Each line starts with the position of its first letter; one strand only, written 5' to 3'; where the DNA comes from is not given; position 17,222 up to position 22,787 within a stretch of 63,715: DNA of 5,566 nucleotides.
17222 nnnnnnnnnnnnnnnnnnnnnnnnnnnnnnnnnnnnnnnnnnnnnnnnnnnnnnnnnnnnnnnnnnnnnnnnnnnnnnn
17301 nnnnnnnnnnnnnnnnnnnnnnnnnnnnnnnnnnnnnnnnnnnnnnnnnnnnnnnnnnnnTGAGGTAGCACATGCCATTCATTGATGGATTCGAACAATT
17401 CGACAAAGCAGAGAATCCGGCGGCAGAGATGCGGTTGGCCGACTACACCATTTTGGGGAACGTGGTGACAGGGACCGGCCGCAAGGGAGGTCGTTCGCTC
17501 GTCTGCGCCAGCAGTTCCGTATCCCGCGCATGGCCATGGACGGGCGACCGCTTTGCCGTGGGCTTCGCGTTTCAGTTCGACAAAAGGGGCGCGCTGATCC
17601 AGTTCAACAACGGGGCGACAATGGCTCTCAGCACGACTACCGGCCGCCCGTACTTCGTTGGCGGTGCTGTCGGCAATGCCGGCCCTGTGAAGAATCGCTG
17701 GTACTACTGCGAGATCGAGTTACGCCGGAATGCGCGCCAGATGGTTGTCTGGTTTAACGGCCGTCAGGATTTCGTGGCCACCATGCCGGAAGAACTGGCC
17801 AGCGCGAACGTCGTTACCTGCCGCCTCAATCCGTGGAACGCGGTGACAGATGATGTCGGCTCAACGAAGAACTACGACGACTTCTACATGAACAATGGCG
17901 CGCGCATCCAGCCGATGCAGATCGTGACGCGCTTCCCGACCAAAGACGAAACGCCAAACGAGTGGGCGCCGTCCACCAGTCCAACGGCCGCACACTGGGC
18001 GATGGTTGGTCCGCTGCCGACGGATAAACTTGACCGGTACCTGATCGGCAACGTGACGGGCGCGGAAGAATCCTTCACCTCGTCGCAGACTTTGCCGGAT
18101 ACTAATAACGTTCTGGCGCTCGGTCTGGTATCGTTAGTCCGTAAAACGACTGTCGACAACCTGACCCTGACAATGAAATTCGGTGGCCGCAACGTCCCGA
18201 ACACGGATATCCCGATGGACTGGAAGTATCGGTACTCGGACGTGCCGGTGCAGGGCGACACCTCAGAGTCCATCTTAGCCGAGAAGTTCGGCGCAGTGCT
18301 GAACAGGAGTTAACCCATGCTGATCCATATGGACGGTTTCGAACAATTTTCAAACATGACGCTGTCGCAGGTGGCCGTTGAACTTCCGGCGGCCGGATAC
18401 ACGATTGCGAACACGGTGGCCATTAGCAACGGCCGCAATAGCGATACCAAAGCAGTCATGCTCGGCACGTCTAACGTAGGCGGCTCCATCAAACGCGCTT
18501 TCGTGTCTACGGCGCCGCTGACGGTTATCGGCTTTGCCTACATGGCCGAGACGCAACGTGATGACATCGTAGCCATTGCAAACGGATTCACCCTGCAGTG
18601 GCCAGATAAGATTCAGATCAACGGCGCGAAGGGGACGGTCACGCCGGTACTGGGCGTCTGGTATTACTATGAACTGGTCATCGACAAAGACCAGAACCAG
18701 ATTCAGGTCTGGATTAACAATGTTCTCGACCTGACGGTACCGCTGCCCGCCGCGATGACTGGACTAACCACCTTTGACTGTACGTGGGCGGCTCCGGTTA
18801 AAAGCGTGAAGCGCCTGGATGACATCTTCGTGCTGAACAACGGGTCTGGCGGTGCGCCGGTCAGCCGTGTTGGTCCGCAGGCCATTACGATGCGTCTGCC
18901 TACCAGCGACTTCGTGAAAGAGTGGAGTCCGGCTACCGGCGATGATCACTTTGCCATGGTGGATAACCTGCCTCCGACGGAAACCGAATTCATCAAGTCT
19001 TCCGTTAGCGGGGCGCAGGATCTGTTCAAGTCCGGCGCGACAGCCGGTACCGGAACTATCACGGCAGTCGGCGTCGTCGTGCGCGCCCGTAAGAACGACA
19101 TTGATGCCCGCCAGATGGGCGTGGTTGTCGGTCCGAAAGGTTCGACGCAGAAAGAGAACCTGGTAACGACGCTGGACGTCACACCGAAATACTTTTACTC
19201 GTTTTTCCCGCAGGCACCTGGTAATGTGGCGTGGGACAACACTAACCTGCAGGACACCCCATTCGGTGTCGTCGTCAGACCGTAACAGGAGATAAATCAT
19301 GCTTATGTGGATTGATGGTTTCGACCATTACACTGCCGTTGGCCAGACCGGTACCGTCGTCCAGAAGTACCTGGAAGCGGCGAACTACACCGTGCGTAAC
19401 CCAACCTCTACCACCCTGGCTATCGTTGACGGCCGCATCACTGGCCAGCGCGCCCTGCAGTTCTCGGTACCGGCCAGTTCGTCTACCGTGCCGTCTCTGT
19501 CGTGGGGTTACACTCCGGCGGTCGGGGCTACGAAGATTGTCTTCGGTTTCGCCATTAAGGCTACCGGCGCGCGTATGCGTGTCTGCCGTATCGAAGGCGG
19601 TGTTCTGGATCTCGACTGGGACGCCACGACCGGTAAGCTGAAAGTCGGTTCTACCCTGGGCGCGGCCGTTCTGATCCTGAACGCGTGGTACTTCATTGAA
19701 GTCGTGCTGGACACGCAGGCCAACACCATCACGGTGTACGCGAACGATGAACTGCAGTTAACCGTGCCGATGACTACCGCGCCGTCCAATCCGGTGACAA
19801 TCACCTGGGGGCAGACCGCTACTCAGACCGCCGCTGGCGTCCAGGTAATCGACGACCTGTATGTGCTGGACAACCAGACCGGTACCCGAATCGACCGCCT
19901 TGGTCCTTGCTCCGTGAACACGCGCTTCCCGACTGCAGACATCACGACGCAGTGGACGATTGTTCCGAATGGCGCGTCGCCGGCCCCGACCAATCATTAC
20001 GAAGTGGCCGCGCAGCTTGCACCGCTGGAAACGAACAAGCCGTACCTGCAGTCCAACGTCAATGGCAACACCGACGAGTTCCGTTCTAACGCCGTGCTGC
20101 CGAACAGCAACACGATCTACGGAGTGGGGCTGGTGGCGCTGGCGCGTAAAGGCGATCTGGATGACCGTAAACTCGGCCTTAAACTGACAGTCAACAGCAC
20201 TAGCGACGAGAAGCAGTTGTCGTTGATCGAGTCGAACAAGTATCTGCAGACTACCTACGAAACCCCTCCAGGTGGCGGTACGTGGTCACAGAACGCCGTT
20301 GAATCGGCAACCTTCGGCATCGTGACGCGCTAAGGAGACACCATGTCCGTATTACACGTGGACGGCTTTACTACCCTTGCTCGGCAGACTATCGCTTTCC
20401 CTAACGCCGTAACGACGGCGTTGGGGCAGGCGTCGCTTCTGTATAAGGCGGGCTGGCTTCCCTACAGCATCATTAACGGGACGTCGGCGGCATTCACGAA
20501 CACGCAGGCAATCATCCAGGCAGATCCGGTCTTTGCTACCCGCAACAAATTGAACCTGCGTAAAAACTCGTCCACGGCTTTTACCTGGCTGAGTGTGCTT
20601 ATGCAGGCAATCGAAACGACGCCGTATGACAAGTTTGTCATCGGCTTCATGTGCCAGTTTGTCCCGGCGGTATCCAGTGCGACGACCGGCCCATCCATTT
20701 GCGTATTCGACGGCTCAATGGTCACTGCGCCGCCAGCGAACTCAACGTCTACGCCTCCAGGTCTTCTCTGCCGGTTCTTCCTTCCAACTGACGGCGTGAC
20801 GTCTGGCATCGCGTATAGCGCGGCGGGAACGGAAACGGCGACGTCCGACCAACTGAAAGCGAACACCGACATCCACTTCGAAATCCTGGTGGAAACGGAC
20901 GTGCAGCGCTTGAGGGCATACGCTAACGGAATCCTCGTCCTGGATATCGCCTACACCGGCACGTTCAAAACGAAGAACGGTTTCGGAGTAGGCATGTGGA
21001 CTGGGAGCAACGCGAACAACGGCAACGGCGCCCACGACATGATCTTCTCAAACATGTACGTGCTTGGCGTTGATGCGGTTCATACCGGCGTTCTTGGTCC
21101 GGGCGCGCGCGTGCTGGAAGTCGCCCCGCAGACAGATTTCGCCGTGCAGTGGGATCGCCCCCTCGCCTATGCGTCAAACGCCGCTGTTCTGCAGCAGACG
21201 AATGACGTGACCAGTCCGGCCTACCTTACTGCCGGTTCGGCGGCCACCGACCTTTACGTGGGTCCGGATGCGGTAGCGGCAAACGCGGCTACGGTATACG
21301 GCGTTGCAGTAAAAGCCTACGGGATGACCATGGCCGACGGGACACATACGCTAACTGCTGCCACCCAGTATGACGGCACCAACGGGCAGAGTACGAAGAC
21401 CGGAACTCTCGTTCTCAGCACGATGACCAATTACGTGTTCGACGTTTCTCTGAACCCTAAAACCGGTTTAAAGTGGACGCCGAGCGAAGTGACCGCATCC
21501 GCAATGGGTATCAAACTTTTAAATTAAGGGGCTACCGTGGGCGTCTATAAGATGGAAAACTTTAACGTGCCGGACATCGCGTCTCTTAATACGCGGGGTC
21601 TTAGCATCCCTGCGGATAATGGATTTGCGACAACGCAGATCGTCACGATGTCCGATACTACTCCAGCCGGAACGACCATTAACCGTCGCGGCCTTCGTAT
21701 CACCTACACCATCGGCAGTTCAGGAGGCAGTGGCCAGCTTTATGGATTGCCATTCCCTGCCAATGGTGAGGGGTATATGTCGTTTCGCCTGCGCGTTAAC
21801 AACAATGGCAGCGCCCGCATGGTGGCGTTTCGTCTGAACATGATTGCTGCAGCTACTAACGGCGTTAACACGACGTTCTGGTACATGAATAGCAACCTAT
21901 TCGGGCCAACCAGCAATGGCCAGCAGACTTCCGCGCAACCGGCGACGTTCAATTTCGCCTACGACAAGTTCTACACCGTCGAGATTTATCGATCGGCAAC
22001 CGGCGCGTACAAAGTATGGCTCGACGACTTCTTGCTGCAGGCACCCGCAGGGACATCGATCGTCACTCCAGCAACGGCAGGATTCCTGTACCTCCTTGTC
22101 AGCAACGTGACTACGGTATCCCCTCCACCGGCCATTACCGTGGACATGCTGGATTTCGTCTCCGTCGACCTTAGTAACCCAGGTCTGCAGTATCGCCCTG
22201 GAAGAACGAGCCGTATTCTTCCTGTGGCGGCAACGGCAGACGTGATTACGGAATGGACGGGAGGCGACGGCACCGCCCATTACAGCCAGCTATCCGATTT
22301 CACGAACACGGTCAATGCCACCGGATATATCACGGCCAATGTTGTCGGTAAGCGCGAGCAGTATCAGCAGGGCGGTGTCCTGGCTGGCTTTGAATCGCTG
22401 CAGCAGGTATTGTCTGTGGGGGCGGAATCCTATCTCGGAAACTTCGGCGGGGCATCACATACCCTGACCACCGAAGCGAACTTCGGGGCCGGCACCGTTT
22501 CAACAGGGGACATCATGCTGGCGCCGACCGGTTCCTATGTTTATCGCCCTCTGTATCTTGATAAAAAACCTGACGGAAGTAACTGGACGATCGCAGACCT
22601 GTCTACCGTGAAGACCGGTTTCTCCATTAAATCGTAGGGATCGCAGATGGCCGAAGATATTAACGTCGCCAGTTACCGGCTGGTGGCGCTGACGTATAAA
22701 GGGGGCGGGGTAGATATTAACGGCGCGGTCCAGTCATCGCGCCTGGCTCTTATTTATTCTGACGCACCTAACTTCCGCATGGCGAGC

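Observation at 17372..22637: Tandem array of five divergent paralogous jelly-roll proteins downstream of the tail-tip gene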

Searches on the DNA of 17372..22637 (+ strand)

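Call 4: search_dna_similar(query=window:17372-22637:+, collection=phages, mode=near, max_rows=25)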
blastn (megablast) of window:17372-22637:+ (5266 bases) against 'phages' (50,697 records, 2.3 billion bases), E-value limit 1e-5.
Records with a match: 2; places in all: 2; records where one place covers at least 80% of the query: 0.
Best place of each record, by identity: 80-90% 2.
By first word of the organism name: Erwinia 2.
By host as written in the record: Erwinia pyrifoliae 2.
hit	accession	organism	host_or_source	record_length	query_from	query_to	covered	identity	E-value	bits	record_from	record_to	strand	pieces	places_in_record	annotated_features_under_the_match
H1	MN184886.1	Erwinia phage pEp_SNUABM_08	Erwinia pyrifoliae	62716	1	2980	57%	85.8%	0e+0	3160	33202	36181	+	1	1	hypothetical protein (x4)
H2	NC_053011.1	Erwinia phage pEp_SNUABM_08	Erwinia pyrifoliae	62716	1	2980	57%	85.8%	0e+0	3160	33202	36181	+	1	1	hypothetical protein (x4)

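Call 5: get_annotated_region(hit=H1, flank=14000)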
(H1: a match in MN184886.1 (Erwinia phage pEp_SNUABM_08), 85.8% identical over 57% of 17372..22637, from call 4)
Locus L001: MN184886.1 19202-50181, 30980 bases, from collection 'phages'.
description: Erwinia phage pEp_SNUABM_08, complete genome.
organism: Erwinia phage pEp_SNUABM_08 (NCBI taxid 2593268)
taxonomy: Viruses; Duplodnaviria; Heunggongvirae; Uroviricota; Caudoviricetes; Casjensviridae; Gwanakrovirus; Gwanakrovirus SNUABM08
host: Erwinia pyrifoliae; source: -; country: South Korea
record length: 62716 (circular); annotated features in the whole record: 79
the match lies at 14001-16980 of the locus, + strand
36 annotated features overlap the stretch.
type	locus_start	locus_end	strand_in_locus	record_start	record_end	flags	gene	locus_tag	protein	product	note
CDS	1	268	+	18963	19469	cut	-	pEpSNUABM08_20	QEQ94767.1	hypothetical protein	-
CDS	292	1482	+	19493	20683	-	-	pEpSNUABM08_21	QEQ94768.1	Ig-like domain-containing protein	-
CDS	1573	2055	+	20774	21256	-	-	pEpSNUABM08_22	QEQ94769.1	putative tail assembly chaperone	-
CDS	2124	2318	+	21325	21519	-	-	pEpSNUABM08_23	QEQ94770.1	hypothetical protein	-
CDS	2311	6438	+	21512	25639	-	-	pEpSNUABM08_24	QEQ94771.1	putative tape measure protein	-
CDS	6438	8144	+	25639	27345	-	-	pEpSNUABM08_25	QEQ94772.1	putative distal tail protein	-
CDS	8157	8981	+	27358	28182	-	-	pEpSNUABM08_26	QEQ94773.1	hypothetical protein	-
CDS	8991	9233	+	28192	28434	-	-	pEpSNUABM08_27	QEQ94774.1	hypothetical protein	-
CDS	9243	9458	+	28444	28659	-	-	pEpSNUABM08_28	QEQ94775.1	hypothetical protein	-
CDS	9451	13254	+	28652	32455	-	-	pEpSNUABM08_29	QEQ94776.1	putative tail protein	-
CDS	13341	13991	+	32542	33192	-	-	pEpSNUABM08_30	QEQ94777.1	putative tail fiber protein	-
CDS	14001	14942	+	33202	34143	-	-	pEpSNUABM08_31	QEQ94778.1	hypothetical protein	-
CDS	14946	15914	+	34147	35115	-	-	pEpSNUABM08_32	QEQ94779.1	hypothetical protein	-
CDS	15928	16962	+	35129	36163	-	-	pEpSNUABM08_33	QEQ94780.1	hypothetical protein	-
CDS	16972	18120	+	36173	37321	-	-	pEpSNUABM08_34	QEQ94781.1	hypothetical protein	-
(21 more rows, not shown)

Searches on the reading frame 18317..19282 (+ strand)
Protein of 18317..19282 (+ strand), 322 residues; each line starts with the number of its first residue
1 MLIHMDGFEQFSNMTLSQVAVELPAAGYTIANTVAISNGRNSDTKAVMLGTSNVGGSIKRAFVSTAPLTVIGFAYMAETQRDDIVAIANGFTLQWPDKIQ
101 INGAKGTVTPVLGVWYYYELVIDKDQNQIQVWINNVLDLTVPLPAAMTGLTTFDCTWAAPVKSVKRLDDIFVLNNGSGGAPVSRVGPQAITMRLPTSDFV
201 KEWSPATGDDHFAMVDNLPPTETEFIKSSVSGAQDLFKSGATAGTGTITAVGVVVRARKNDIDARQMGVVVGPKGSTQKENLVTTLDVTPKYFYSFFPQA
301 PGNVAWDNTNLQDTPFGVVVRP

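Call 6: search_protein_families(library=pfam, proteins=[window:18317-19282:+], max_evalue=0.1)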
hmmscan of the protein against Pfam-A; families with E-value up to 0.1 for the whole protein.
window:18317-19282:+ (322 aa): 0 families

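Call 7: search_protein_families(library=phrogs, proteins=[window:18317-19282:+], max_evalue=0.01)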
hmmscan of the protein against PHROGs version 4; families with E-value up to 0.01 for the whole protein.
window:18317-19282:+ (322 aa): 1 family
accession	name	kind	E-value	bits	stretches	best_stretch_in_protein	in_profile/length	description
phrog_2448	-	unknown function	4.4e-79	267.1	1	1-321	1-334/335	-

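Call 30: find_homologous_proteins(query=window:18317-19282:+, max_evalue=0.001)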
Query window:18317-19282:+ (322 aa): 58 proteins with E <= 0.001 among 3488 candidates.
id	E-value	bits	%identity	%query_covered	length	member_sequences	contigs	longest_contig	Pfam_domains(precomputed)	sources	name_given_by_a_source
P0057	7.7e-206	701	96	100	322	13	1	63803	-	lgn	-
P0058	5.8e-194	662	88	100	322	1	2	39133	-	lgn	-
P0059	6.1e-194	662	90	100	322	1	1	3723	-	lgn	-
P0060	1.6e-190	650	88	100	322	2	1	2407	-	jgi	-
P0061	1.6e-189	647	88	100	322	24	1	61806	-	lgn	-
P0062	7.4e-183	625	84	100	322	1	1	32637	-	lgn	-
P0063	2.9e-179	613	82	100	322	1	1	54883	-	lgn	-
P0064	3.3e-178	610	82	100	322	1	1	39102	-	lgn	-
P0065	4.0e-166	570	77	100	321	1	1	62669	-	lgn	-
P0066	5.5e-165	566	76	100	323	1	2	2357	-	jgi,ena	-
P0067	5.5e-164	563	77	100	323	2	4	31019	-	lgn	-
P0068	4.6e-155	534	72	100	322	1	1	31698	-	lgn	-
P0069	2.5e-117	410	61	100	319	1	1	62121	-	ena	-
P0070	3.8e-113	396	59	100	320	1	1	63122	-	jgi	jgi:hypothetical protein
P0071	8.7e-113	395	57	100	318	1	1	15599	-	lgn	-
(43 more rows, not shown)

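Call 73: search_protein_families(library=ncbifam, proteins=[window:18317-19282:+], max_evalue=0.1)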
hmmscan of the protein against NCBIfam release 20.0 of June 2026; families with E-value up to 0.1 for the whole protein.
window:18317-19282:+ (322 aa): 0 families
